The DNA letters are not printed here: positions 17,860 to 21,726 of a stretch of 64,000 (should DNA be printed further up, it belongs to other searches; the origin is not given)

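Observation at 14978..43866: PUL-like glycan-degradation locus anchored by a CarboxypepD_reg TonB-dependent receptor in a non-Bacteroidetes genome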

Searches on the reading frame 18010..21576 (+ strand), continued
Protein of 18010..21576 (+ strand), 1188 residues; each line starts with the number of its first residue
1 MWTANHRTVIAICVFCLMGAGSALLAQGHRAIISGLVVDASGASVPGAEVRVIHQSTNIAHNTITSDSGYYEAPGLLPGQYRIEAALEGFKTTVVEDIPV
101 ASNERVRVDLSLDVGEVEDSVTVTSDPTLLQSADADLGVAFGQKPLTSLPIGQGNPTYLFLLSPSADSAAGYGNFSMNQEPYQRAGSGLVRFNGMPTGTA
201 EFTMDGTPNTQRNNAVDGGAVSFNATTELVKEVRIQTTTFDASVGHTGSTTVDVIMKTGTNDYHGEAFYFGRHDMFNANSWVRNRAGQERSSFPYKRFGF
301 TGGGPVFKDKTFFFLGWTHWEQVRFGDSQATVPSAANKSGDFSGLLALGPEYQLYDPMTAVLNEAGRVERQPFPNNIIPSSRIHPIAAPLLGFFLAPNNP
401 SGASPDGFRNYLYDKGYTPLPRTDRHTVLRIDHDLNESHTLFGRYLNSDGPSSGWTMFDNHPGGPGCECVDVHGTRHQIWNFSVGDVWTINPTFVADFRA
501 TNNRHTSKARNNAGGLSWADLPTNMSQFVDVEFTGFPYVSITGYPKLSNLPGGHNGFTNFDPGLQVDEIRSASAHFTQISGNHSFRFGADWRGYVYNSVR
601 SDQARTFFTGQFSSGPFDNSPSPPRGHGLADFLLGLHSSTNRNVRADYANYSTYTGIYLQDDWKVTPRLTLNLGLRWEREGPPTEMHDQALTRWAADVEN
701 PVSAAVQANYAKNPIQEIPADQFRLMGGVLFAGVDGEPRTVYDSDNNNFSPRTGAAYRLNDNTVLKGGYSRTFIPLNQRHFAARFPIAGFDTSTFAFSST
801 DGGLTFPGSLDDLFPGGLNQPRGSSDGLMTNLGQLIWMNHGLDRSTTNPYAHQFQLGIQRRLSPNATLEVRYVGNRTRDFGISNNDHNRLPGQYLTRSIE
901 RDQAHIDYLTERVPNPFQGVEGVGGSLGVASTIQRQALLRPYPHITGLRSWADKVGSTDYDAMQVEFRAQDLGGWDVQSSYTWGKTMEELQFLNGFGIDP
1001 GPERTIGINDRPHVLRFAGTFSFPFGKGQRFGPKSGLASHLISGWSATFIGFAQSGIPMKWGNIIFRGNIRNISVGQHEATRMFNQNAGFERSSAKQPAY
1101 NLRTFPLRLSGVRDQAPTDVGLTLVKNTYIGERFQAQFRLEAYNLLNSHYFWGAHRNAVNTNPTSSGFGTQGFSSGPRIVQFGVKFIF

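Call 92: list_cluster_members(proteins=[window:18010-21576:+, window:21737-23413:+, window:26649-28217:-, window:42358-43866:-, window:16109-17248:-])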
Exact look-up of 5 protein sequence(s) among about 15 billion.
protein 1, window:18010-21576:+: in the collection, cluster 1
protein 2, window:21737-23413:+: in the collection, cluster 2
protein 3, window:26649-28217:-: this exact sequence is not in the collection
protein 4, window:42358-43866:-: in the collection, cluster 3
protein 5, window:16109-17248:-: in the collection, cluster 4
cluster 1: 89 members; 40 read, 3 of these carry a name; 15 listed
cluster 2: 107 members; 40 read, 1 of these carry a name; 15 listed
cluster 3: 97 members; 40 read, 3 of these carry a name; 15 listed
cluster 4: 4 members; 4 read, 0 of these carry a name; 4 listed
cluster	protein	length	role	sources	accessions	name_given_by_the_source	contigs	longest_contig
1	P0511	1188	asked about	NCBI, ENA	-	-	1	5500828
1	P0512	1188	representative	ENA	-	-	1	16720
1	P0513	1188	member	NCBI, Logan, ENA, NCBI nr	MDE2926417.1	MAG: TonB-dependent receptor [Acidobacteriota bacterium] | TonB-dependent receptor [Acidobacteriota bacterium]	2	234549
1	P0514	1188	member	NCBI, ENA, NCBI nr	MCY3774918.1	MAG: TonB-dependent receptor [Candidatus Aminicenantes bacterium] | TonB-dependent receptor [Candidatus Aminicenantes bacterium]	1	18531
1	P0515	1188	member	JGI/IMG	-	outer membrane receptor protein involved in Fe transport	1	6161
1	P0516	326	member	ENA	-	-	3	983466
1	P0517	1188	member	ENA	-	-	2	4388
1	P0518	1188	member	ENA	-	-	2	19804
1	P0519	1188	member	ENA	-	-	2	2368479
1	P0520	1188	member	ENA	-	-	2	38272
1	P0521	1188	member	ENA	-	-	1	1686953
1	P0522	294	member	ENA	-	-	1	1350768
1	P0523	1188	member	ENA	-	-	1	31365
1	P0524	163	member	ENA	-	-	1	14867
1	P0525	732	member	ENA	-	-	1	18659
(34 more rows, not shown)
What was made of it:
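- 18010..21576 (+): Oar-subclass TonB-dependent-transporter-like outer-membrane protein, 1188 aa: signal peptide, CarboxypepD_reg N-terminal extension, large barrel. PGAP names it 'TonB-dependent receptor' (call 92).
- On TonB-dependent transporter, Oar subclass: PGAP names it a TonB-dependent receptor (call 92).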
